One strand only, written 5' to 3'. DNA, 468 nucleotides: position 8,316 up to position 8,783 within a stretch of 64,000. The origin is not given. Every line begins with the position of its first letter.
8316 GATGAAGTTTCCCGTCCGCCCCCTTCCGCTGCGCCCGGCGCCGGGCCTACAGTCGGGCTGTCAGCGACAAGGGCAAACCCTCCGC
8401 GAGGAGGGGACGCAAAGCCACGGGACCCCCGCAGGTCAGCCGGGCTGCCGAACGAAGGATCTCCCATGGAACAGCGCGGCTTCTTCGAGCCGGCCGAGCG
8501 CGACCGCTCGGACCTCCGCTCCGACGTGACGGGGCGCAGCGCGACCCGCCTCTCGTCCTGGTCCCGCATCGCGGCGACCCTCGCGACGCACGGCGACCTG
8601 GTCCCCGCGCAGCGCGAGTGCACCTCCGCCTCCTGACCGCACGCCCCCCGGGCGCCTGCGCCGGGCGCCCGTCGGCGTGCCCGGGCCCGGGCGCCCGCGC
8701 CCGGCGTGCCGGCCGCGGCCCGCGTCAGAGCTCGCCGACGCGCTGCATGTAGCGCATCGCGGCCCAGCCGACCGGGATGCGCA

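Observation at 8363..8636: c-di-GMP-I riboswitch dedicated to a 56-aa orphan ORF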

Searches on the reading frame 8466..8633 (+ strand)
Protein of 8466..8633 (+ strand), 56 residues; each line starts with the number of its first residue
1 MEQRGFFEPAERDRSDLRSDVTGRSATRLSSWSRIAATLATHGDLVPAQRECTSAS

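Call 6: find_homologous_proteins(query=window:8466-8633:+, max_evalue=0.01)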
Query seq(56 aa) (56 aa): 25 proteins with E <= 0.01 among 25 candidates.
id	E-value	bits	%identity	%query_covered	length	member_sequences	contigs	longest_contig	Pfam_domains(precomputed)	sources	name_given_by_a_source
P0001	2.5e-26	107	93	100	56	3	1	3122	-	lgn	-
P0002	3.1e-26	107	93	100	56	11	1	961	-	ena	-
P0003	8.9e-24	99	88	100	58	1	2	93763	-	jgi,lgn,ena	-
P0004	1.7e-23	98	88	100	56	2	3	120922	-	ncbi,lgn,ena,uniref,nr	ncbi:hypothetical protein MHY85_01210 [Cellulomonas sp. ACRRI]|uniref:hypothetical protein n=1 Tax=C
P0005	9.6e-22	93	84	100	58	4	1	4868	-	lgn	-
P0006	3.4e-21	91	83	100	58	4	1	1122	-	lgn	-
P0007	7.3e-20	87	79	100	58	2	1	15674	-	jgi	jgi:hypothetical protein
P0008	8.0e-20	87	81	100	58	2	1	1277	-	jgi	jgi:hypothetical protein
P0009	1.8e-18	82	78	100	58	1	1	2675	-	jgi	-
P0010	3.2e-18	82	79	100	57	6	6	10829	-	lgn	-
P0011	2.0e-16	76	76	100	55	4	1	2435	-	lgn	-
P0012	5.2e-16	75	72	100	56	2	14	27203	-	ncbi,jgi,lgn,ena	-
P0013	5.8e-16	75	76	100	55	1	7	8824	-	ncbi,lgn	-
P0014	9.2e-16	74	72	100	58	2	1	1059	-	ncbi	-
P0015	3.6e-15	72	74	100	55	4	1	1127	-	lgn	-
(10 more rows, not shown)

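Call 7: search_protein_families(library=pfam, proteins=[window:8466-8633:+], max_evalue=0.1)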
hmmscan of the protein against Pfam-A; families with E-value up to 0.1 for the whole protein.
seq(56 aa): 0 families

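Call 8: search_protein_families(library=ncbifam, proteins=[window:8466-8633:+], max_evalue=0.1)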
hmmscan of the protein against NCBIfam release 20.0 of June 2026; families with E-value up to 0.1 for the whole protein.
seq(56 aa): 0 families

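Call 11: find_related_loci(query=A1, collection=genome_contigs, flank=4000)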
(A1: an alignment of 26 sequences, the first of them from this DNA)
Query A1 (56 aa) in genome_contigs; peptide patterns used: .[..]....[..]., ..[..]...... (x = any residue, [..] = any of these).
32 stretches matched a pattern; 12 encode a relative of the query (tblastn E <= 1e-3); 12 distinct loci.
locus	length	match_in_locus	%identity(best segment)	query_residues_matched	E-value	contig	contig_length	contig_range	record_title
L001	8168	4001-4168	89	1-56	1e-30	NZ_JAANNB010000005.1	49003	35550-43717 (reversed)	Cellulomonas sp. IC4_254 NODE_5_length_49003_cov_27.741223, whole genome shotgun sequence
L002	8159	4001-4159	91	1-53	8e-30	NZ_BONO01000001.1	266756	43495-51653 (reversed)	Cellulomonas pakistanensis strain NBRC 110800 sequence01, whole genome shotgun sequence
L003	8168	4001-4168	88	1-56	3e-29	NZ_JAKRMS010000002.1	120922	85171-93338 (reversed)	Cellulomonas sp. ACRRI NODE_2_length_120922_cov_16.703148_pilon, whole genome shotgun sequence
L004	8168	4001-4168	86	1-56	2e-28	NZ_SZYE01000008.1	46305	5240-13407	Cellulomonas hominis strain CS1 NODE_8_length_46305_cov_42.077526, whole genome shotgun sequence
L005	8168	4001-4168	86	1-56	2e-28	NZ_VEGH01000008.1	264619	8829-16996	Cellulosimicrobium cellulans strain DE0111 NODE_8_length_264619_cov_16.492738, whole genome shotgun sequence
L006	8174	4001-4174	79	1-56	3e-26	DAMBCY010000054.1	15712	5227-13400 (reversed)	MAG TPA_asm: Cellulomonas sp. isolate CTOTU48771 NODE_201_length_15712_cov_4.694514, whole genome shotgun sequence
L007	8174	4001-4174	76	1-56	6e-26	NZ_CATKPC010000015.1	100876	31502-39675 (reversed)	Cellulomonas endometrii strain Marseille-Q7820 contig00015, whole genome shotgun sequence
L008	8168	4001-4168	72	1-56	2e-22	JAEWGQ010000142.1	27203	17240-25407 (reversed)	MAG: Actinomycetes bacterium isolate OH_PBlB_38 k127_596284, whole genome shotgun sequence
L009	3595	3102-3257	75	1-53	5e-22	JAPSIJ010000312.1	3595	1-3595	MAG: Cellulomonas sp. isolate RM44_bin.050 NODE_26574_length_3595_cov_15.600058, whole genome shotgun sequence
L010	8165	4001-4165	76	1-56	1e-21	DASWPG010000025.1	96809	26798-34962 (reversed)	MAG TPA_asm: Cellulomonas sp. isolate SMAG_U3461 k141_2254828, whole genome shotgun sequence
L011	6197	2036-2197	74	1-56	6e-21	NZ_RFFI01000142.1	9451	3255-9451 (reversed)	Cellulomonas triticagri strain NEAU-YY56 Scaffold142, whole genome shotgun sequence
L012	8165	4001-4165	62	1-56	3e-14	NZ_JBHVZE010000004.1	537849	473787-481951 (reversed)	Cellulomonas sp. NPDC058312 NPDC058312_T37_C6.ctg-0004, whole genome shotgun sequence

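Call 32: search_protein_representatives(alignment_id=A1)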
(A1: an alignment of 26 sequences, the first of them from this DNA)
Query: 26 sequences, 57 profile positions. Proteins with E-value up to 0.001 (for the whole library): 9; up to 1e-10: 2; up to 1e-30: 0. The best 9 are listed.
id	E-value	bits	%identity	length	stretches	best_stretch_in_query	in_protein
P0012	3.4e-28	113.9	-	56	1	1-57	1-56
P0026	5.3e-11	58.8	-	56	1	1-57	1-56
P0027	4.0e-10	56.0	-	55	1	1-52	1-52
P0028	2.5e-09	53.4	-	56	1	1-52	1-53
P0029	8.0e-07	45.4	-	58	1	1-52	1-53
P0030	2.3e-06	44.0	-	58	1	5-56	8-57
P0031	5.3e-06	42.8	-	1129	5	28-49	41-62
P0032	5.0e-04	36.5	-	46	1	1-56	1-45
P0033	9.1e-04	35.6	-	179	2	8-44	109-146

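Call 34: predict_structure(alignment_id=A1)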
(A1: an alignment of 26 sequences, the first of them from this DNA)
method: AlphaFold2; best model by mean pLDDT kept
length: 56 residues; sequences in the alignment: 26
mean_pLDDT: 65.7   pTM: 0.32
mean pLDDT of the five models: 65.7, 65.3, 64.0, 63.4, 61.4
residues with pLDDT >= 90: 0; 70-90: 17; 50-70: 39; < 50: 0
segments of 3 or more residues with pLDDT < 50: none
pLDDT, mean of each block of 10 residues (from residue 1): 70 57 66 76 63 60
secondary structure, 60 per line:
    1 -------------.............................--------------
elements in order: H14-42

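Call 35: find_encoding_contigs(protein=P0027, flank=3000, max_places=3)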
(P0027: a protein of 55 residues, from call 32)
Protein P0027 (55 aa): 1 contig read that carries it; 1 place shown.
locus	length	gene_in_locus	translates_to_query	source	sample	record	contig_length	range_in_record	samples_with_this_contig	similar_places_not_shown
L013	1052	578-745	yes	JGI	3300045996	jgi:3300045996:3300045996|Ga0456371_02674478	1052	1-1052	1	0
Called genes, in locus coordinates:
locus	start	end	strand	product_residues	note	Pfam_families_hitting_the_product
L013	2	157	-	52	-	?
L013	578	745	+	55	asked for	-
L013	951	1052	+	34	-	?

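Call 36: find_encoding_contigs(protein=P0028, flank=3000, max_places=3)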
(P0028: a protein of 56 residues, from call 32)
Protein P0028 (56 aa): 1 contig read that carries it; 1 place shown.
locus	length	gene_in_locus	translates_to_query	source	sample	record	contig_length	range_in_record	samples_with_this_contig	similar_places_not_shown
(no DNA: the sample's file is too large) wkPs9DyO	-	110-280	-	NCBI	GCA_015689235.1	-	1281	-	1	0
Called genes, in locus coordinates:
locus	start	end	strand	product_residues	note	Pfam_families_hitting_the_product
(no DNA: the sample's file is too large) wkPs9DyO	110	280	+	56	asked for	-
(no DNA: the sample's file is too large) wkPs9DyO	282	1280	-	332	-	?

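Call 37: find_encoding_contigs(protein=P0026, flank=3000, max_places=3)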
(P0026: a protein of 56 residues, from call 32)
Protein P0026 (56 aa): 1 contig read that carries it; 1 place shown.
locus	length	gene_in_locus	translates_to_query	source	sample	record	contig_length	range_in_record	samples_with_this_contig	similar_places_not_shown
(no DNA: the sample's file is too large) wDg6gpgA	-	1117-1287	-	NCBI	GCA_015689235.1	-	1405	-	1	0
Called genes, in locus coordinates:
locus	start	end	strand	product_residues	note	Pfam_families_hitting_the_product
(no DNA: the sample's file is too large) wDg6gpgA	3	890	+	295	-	?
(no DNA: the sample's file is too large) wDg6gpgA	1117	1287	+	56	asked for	-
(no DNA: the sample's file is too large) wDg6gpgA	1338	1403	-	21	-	?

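Call 38: find_encoding_contigs(protein=P0029, flank=3000, max_places=3)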
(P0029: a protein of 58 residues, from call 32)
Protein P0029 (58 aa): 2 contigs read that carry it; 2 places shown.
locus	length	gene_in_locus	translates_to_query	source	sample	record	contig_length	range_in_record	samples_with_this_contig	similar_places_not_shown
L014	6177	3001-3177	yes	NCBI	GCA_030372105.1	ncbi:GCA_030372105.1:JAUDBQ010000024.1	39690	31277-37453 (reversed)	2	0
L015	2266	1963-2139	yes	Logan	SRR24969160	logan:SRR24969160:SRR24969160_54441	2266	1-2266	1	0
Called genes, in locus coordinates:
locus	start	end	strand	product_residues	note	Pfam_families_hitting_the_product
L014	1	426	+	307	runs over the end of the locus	PF01545:Cation_efflux, PF16916:ZT_dimer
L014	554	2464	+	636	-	PF05223:MecA_N (weak), PF03717:PBP_dimer, PF00905:Transpeptidase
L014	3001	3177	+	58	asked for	-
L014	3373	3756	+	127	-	PF09851:SHOCT (weak)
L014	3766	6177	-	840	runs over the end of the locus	PF03706:LPG_synthase_TM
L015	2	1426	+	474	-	?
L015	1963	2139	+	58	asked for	-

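Call 39: find_encoding_contigs(protein=P0030, flank=3000, max_places=3)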
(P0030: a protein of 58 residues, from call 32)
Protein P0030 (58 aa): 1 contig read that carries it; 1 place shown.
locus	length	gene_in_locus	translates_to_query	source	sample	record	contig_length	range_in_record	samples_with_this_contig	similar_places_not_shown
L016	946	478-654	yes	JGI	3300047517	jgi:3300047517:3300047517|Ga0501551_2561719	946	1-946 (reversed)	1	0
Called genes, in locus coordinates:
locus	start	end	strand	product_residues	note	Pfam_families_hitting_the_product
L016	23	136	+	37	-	-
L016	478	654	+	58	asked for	-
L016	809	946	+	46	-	?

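Call 40: find_encoding_contigs(protein=P0032, flank=3000, max_places=3)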
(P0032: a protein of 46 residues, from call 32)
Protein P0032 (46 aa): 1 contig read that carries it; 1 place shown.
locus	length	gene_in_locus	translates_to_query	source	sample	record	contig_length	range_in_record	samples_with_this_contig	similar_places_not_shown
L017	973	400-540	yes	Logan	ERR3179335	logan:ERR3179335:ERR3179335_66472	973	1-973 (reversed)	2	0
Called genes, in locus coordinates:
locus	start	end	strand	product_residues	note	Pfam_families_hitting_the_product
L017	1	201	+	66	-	?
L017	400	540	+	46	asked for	-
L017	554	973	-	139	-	?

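Call 44: find_homologous_proteins(query=A2, max_evalue=0.001)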
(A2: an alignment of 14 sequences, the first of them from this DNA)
Query A2 (14 sequences) (56 aa, profile of the alignment): 97 proteins with E <= 0.001 among 4239 candidates.
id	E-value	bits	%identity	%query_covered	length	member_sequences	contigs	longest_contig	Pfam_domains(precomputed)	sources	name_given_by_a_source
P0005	1.3e-27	113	84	100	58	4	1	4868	-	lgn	-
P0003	1.7e-27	113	88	100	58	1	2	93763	-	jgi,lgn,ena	-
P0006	5.1e-27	112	83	100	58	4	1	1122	-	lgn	-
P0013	1.0e-26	111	76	100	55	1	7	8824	-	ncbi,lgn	-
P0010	1.0e-26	111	79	100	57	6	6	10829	-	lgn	-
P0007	3.2e-26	109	79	100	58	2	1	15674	-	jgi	jgi:hypothetical protein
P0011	4.7e-26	108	76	100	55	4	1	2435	-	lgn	-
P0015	5.1e-26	108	74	100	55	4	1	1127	-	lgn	-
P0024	1.8e-25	107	69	100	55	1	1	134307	-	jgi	jgi:hypothetical protein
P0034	2.7e-25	106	78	100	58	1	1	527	-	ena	-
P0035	3.1e-25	106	76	100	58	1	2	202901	-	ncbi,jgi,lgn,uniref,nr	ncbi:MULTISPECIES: hypothetical protein [Cellulomonas]|jgi:hypothetical protein|uniref:hypothetical 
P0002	6.7e-25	105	93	100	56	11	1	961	-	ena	-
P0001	8.2e-25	105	93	100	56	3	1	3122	-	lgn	-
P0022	9.6e-25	104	69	100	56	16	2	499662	-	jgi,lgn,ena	jgi:hypothetical protein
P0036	1.1e-24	104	69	100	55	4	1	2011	-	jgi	jgi:hypothetical protein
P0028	1.3e-19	88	49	91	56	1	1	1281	-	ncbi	-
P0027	1.8e-19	87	49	96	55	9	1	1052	-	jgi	jgi:hypothetical protein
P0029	3.4e-19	87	37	96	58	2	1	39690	-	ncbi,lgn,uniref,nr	ncbi:hypothetical protein QUV83_17080 [Cellulomonas cellasea]|uniref:hypothetical protein n=1 Tax=Ce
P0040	7.5e-19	85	47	91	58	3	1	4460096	-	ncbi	ncbi:hypothetical protein [Cellulomonas hominis]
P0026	3.1e-18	83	45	100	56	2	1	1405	-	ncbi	-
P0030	4.6e-18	83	46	93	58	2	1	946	-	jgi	jgi:hypothetical protein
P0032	1.9e-11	62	43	100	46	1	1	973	-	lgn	-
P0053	3.7e-8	51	30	100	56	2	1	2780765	-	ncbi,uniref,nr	ncbi:hypothetical protein [Cellulomonas sp. WB94]|uniref:hypothetical protein n=1 Tax=Cellulomonas s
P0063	1.1e-6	46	38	98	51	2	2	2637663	-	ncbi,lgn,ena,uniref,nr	ncbi:hypothetical protein [Cellulomonas sp. Root137]|uniref:hypothetical protein n=1 Tax=unclassifie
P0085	6.3e-5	41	42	98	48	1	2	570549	-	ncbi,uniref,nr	ncbi:hypothetical protein [Cellulomonas fengjieae]|uniref:Uncharacterized protein n=1 Tax=Cellulomon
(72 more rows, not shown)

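Call 45: find_encoding_contigs(protein=P0040, flank=4000, max_places=2)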
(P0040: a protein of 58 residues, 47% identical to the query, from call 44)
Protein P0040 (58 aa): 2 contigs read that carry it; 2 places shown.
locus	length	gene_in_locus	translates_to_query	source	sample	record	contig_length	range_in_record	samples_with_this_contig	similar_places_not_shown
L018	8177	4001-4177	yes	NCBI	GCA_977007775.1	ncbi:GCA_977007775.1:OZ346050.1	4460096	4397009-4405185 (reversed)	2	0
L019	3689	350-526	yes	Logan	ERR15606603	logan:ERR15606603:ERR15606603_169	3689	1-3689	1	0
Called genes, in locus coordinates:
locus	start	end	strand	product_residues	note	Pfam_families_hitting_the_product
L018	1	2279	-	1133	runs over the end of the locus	-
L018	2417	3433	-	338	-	-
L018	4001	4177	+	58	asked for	-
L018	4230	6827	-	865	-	PF03706:LPG_synthase_TM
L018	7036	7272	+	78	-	-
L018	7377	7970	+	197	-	PF03729:DUF308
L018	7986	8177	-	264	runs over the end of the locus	PF02517:Rce1-like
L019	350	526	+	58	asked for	-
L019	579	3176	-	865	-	PF03706:LPG_synthase_TM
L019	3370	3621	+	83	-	-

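Call 46: find_encoding_contigs(protein=P0053, flank=4000, max_places=2)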
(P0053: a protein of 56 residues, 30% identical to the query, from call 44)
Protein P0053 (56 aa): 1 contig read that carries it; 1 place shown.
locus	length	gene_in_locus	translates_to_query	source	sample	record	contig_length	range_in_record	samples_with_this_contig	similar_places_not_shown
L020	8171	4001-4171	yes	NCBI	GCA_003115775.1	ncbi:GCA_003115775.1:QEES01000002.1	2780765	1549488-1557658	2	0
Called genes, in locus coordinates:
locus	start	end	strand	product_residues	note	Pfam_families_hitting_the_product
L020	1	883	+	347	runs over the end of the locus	PF12146:Hydrolase_4, PF00561:Abhydrolase_1, PF12697:Abhydrolase_6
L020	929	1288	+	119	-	-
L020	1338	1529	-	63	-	-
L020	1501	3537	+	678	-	PF05223:MecA_N, PF03717:PBP_dimer, PF00905:Transpeptidase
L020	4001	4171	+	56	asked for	-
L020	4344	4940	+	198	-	PF00355:Rieske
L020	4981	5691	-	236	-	PF13490:zf-HC2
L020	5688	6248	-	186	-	PF04542:Sigma70_r2, PF08281:Sigma70_r4_2, PF04545:Sigma70_r4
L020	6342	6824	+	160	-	-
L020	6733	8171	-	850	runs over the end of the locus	PF03706:LPG_synthase_TM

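Call 47: find_encoding_contigs(protein=P0063, flank=4000, max_places=2)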
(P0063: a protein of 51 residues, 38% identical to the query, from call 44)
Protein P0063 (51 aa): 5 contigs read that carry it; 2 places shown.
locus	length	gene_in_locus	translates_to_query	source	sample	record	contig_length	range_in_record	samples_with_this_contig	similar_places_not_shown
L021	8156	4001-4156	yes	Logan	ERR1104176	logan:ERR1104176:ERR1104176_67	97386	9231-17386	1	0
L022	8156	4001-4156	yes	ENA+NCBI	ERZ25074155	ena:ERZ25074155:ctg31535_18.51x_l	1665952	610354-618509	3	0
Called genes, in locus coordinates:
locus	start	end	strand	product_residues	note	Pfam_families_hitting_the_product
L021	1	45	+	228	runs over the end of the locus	PF04542:Sigma70_r2, PF08281:Sigma70_r4_2, PF04545:Sigma70_r4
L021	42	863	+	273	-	PF10099:RskA_C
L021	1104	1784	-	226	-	PF02469:Fasciclin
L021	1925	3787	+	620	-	PF02683:DsbD_TM, PF00578:AhpC-TSA, PF08534:Redoxin, PF13905:Thioredoxin_8, PF17991:Thioredoxin_10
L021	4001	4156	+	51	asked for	-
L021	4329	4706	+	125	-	PF13396:PLDc_N (weak)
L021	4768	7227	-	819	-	PF03706:LPG_synthase_TM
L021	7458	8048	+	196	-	PF03729:DUF308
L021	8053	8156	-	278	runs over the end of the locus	PF02517:Rce1-like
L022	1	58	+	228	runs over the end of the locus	PF04542:Sigma70_r2, PF08281:Sigma70_r4_2, PF04545:Sigma70_r4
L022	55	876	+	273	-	PF22618:RskA_N (weak), PF10099:RskA_C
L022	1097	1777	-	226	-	PF02469:Fasciclin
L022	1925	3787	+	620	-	PF02683:DsbD_TM, PF00578:AhpC-TSA, PF08534:Redoxin, PF13905:Thioredoxin_8, PF17991:Thioredoxin_10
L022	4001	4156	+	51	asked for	-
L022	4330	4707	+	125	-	PF13396:PLDc_N (weak)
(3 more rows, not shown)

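Call 48: find_encoding_contigs(protein=P0085, flank=4000, max_places=2)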
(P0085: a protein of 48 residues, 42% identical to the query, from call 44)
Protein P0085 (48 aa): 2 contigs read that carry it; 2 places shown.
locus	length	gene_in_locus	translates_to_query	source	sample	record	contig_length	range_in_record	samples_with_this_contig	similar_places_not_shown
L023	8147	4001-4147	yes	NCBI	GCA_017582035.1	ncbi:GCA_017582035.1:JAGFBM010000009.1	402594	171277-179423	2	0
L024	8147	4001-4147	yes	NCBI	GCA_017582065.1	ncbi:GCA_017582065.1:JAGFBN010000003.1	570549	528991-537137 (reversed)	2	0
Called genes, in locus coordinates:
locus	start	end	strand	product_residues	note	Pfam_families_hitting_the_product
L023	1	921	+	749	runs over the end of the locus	PF08446:PAS_2, PF08448:PAS_4 (faint), PF01590:GAF, PF00360:PHY, PF07228:SpoIIE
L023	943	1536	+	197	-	PF01553:Acyltransferase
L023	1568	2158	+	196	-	PF12867:DinB_2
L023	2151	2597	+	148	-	PF08327:AHSA1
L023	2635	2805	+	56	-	-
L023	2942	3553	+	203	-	PF12840:HTH_20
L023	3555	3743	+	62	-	-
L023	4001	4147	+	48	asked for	-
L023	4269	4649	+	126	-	PF09851:SHOCT (weak)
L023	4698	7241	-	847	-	PF03706:LPG_synthase_TM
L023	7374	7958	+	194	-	PF03729:DUF308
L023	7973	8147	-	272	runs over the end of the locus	PF02517:Rce1-like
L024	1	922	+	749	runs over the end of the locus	PF08446:PAS_2, PF08448:PAS_4 (faint), PF01590:GAF, PF00360:PHY, PF07228:SpoIIE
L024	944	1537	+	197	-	PF01553:Acyltransferase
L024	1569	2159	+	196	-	PF12867:DinB_2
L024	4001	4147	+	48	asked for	-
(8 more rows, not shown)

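Call 58: search_solved_structures(query=A2, max_evalue=1)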
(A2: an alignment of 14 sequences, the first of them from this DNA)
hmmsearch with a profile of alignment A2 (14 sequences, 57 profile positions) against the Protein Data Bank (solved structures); distinct sequences matched with E-value up to 1: 1.
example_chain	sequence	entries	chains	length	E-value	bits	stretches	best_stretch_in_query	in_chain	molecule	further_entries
38jm_X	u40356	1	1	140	0.19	15.2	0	31-50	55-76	TBPHF6-11 protein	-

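Call 59: search_protein_families(library=padloc, proteins=[window:8466-8633:+, P0029, P0063, P0053], max_evalue=1)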
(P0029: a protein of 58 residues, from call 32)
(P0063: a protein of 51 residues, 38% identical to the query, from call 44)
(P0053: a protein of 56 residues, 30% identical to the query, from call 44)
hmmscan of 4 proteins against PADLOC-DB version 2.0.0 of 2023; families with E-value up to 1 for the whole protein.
seq(56 aa): 0 families

P0029 (58 aa): 0 families

P0063 (51 aa): 0 families

P0053 (56 aa): 0 families

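Call 79: search_protein_families(library=pfam, alignment_id=A2, max_evalue=1)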
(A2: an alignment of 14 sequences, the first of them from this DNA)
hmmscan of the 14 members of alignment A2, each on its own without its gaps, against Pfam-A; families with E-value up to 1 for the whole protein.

A. member 1, seq(56 aa): 0 families

B. families by the number of members that match (of 14 scanned): 3 families
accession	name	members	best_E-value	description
PF14049.11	Dppa2_A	2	0.1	Dppa2/4 conserved region in higher vertebrates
PF19072.5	DUF5768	1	0.092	Family of unknown function (DUF5768)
PF03941.20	INCENP_ARK-bind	1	0.24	Inner centromere protein, ARK binding region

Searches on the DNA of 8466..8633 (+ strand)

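Call 12: search_rna_families(sources=[L001, L002, L003, L004, L005, L006, L007, L008, L009, L010, L011, L012], threshold=gathering)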
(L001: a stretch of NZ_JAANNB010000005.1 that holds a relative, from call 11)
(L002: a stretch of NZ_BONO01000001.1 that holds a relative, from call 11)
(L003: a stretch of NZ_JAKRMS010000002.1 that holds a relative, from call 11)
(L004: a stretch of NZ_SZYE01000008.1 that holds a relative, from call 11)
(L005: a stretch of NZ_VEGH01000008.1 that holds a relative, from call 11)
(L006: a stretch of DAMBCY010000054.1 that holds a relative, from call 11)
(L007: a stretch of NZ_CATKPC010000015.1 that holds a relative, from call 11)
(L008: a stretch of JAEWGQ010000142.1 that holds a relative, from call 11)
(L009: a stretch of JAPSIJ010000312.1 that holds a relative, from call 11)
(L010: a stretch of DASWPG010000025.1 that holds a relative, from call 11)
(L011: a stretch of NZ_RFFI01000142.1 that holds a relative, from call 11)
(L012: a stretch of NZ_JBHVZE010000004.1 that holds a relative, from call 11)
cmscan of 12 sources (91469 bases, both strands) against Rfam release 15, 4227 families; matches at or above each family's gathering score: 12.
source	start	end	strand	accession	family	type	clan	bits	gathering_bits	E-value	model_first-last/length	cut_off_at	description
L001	3913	3988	+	RF03167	c-di-GMP-I-GGC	Cis-reg; riboswitch;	CL00126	68.5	59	6.2e-14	1-80/80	no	c-di-GMP-I-GGC riboswitch aptamer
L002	3913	3988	+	RF03167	c-di-GMP-I-GGC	Cis-reg; riboswitch;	CL00126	68.5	59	6.2e-14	1-80/80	no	c-di-GMP-I-GGC riboswitch aptamer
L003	3913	3988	+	RF03167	c-di-GMP-I-GGC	Cis-reg; riboswitch;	CL00126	68.5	59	6.2e-14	1-80/80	no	c-di-GMP-I-GGC riboswitch aptamer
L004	3913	3988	+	RF03167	c-di-GMP-I-GGC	Cis-reg; riboswitch;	CL00126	68.5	59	6.2e-14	1-80/80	no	c-di-GMP-I-GGC riboswitch aptamer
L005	3913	3988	+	RF03167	c-di-GMP-I-GGC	Cis-reg; riboswitch;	CL00126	68.5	59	6.2e-14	1-80/80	no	c-di-GMP-I-GGC riboswitch aptamer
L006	3913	3988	+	RF03167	c-di-GMP-I-GGC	Cis-reg; riboswitch;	CL00126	68.5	59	6.2e-14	1-80/80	no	c-di-GMP-I-GGC riboswitch aptamer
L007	3913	3988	+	RF03167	c-di-GMP-I-GGC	Cis-reg; riboswitch;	CL00126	68.5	59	6.2e-14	1-80/80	no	c-di-GMP-I-GGC riboswitch aptamer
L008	3913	3988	+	RF03167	c-di-GMP-I-GGC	Cis-reg; riboswitch;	CL00126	68.5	59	6.2e-14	1-80/80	no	c-di-GMP-I-GGC riboswitch aptamer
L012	3912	3987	+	RF03167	c-di-GMP-I-GGC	Cis-reg; riboswitch;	CL00126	65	59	6.2e-13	1-80/80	no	c-di-GMP-I-GGC riboswitch aptamer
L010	3914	3988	+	RF03167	c-di-GMP-I-GGC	Cis-reg; riboswitch;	CL00126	63.7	59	1.4e-12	1-80/80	no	c-di-GMP-I-GGC riboswitch aptamer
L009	3014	3089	+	RF03167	c-di-GMP-I-GGC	Cis-reg; riboswitch;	CL00126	62.2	59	3.8e-12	1-80/80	no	c-di-GMP-I-GGC riboswitch aptamer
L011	1947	2022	+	RF03167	c-di-GMP-I-GGC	Cis-reg; riboswitch;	CL00126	62.2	59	3.8e-12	1-80/80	no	c-di-GMP-I-GGC riboswitch aptamer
